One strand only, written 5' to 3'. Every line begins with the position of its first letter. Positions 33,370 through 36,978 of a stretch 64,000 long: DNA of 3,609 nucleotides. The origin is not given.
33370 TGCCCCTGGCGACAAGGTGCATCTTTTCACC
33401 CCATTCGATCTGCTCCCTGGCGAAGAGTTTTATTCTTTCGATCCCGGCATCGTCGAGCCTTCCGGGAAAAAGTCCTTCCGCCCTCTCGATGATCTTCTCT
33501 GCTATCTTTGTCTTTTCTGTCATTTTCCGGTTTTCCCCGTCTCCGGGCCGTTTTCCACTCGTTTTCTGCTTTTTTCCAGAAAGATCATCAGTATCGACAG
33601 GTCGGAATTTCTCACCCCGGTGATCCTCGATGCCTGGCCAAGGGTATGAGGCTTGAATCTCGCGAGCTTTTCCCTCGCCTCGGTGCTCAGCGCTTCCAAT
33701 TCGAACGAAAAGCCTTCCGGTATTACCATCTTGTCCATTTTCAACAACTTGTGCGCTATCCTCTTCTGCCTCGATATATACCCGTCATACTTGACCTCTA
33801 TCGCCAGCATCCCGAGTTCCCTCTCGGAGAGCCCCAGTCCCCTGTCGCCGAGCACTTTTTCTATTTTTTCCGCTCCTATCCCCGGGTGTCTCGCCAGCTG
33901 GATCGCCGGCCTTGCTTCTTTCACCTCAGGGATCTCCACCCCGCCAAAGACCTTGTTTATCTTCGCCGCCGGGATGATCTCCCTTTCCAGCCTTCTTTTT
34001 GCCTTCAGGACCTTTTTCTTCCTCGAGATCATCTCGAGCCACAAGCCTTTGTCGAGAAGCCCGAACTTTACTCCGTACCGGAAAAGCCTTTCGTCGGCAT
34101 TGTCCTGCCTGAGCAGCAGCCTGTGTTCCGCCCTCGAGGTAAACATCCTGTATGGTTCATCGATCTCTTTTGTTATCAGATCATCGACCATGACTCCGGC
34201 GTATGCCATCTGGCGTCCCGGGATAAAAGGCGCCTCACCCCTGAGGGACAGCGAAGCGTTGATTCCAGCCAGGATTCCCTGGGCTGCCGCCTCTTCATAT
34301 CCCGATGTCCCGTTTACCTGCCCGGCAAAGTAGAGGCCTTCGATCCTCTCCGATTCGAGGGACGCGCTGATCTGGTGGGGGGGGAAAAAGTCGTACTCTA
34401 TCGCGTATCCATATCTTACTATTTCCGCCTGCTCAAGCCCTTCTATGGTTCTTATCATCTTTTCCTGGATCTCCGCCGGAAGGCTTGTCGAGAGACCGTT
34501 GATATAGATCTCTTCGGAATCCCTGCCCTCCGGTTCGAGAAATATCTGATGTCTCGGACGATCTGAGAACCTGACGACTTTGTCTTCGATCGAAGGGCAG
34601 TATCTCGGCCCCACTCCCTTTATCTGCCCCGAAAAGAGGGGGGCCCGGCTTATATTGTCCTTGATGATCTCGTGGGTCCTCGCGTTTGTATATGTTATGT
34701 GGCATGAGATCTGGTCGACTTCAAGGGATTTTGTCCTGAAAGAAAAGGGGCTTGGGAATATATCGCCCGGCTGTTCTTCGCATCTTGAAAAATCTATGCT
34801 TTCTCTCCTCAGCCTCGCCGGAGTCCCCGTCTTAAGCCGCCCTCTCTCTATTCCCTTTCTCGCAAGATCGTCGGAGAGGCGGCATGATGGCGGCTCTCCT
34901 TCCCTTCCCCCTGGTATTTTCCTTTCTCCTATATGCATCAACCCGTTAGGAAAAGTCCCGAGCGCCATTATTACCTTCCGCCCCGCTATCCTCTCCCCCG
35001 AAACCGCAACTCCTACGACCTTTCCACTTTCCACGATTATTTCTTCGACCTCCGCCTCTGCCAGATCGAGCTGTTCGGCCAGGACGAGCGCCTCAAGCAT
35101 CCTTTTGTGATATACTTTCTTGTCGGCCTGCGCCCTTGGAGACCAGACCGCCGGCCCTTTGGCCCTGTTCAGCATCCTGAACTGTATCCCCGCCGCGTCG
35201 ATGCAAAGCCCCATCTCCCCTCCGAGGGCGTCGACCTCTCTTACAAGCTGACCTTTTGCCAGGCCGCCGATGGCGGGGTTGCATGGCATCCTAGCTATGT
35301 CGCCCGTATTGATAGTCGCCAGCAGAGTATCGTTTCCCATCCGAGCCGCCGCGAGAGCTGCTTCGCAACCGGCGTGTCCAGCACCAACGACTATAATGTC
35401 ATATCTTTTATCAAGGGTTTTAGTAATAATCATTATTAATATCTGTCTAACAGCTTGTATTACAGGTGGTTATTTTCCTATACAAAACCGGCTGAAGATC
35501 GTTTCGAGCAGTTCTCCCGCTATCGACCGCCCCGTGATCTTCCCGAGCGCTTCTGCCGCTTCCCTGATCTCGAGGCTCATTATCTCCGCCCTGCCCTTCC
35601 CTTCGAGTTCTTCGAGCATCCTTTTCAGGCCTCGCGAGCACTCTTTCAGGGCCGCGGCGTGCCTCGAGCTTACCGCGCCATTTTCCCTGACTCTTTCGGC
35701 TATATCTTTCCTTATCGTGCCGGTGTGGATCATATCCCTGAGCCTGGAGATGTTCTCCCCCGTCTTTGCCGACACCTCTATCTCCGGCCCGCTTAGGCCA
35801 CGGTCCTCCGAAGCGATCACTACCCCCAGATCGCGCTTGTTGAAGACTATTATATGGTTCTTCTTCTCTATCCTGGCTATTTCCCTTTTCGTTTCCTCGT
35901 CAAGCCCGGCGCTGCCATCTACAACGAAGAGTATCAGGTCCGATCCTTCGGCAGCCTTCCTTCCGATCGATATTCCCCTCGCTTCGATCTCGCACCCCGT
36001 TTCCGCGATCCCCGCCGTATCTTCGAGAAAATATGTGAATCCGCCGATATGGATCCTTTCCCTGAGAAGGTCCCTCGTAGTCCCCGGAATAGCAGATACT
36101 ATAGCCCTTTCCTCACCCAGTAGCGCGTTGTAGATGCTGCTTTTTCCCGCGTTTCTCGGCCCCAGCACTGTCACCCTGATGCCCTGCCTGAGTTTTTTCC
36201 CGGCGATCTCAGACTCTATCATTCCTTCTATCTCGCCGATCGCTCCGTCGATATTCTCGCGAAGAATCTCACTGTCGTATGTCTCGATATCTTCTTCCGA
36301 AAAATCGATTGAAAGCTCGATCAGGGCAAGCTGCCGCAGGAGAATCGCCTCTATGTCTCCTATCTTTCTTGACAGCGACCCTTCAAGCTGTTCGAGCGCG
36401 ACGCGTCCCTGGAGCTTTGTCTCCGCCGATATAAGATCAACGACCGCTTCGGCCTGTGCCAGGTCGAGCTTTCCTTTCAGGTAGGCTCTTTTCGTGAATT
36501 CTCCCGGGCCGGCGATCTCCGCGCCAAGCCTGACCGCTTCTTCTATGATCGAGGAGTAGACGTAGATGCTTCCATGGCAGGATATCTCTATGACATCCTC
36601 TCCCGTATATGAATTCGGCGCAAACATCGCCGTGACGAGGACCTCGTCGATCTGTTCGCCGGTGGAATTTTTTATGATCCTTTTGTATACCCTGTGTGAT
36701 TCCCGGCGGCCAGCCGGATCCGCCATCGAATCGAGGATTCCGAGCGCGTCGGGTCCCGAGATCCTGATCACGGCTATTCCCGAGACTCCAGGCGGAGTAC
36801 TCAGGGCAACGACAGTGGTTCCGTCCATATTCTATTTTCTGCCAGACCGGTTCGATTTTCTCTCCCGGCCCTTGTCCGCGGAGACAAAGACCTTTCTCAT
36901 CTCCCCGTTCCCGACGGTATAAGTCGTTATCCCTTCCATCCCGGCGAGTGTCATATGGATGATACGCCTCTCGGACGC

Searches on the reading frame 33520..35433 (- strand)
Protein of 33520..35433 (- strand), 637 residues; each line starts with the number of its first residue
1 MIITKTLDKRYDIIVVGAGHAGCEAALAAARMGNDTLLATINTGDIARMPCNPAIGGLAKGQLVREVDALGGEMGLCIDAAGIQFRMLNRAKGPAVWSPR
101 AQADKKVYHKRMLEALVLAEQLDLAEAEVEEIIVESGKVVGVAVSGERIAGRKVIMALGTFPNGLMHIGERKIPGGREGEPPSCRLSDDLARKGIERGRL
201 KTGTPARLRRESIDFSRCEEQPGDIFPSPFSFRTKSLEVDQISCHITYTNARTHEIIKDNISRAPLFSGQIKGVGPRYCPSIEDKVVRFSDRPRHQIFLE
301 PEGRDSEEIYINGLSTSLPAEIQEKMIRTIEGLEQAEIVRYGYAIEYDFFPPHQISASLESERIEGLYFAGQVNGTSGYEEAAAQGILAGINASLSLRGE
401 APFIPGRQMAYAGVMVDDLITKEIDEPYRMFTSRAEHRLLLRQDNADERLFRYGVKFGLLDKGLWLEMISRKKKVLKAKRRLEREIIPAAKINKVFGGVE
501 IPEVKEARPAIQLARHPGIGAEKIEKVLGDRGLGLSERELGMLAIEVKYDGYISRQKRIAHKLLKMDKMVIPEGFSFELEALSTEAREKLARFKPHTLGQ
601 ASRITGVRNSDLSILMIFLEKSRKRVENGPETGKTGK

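Call 38: search_protein_families(library=pfam, proteins=[window:33520-35433:-])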
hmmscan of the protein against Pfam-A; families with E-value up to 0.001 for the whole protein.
window:33520-35433:- (637 aa): 6 families
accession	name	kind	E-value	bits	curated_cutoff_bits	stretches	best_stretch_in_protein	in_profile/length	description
PF01134.28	GIDA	-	3.1e-163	543.8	22.1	1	12-400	1-390/391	Glucose inhibited division protein A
PF13932.14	SAM_GIDA_C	-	3.1e-17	62.6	27.1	1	562-616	2-57/57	tRNA modifying enzyme MnmG/GidA C-terminal helical bundle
PF21680.2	GIDA_C_1st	-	3.8e-08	34.4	24.7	1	467-557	6-96/96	tRNA modifying enzyme MnmG/GidA C-terminal helical domain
PF07992.20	Pyr_redox_2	-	5.2e-07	29.8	26.1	1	11-170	1-119/291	Pyridine nucleotide-disulphide oxidoreductase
PF12831.13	FAD_oxidored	-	2.9e-06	27.3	27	1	12-149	1-121/416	FAD dependent oxidoreductase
PF00890.30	FAD_binding_2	-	0.00027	20.7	20.4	0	12-39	1-28/414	FAD binding domain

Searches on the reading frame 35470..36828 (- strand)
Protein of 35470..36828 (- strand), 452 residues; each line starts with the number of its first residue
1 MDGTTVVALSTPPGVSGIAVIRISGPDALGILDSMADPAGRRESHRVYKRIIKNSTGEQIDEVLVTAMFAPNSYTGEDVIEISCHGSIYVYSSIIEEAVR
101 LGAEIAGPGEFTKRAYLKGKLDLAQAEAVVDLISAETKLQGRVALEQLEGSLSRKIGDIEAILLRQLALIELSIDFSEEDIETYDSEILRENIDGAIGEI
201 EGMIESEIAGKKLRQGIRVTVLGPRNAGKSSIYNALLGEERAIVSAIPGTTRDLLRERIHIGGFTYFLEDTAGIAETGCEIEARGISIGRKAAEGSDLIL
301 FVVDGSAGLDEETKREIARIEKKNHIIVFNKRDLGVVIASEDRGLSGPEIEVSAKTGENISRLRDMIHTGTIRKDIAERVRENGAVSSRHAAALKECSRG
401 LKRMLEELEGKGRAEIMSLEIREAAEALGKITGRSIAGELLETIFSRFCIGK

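Call 8: search_protein_families(library=pfam, proteins=[window:35470-36828:-])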
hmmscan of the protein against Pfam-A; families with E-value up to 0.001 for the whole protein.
window:35470-36828:- (452 aa): 5 families
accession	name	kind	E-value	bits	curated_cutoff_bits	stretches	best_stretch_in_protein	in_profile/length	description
PF12631.12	MnmE_helical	-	1.8e-50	172.5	40.1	1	123-449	1-211/211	MnmE helical domain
PF10396.14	TrmE_N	-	9.7e-38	129.4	29.8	1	5-120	1-117/117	GTP-binding protein TrmE N-terminus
PF01926.29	MMR_HSR1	-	3.7e-22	79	21.9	1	218-331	1-113/113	50S ribosome-binding GTPase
PF00350.29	Dynamin_N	-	8.9e-06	26.3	27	0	219-252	1-34/168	Dynamin family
PF02421.24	FeoB_N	-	0.00022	21.2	27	1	218-306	2-89/156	Ferrous iron transport protein B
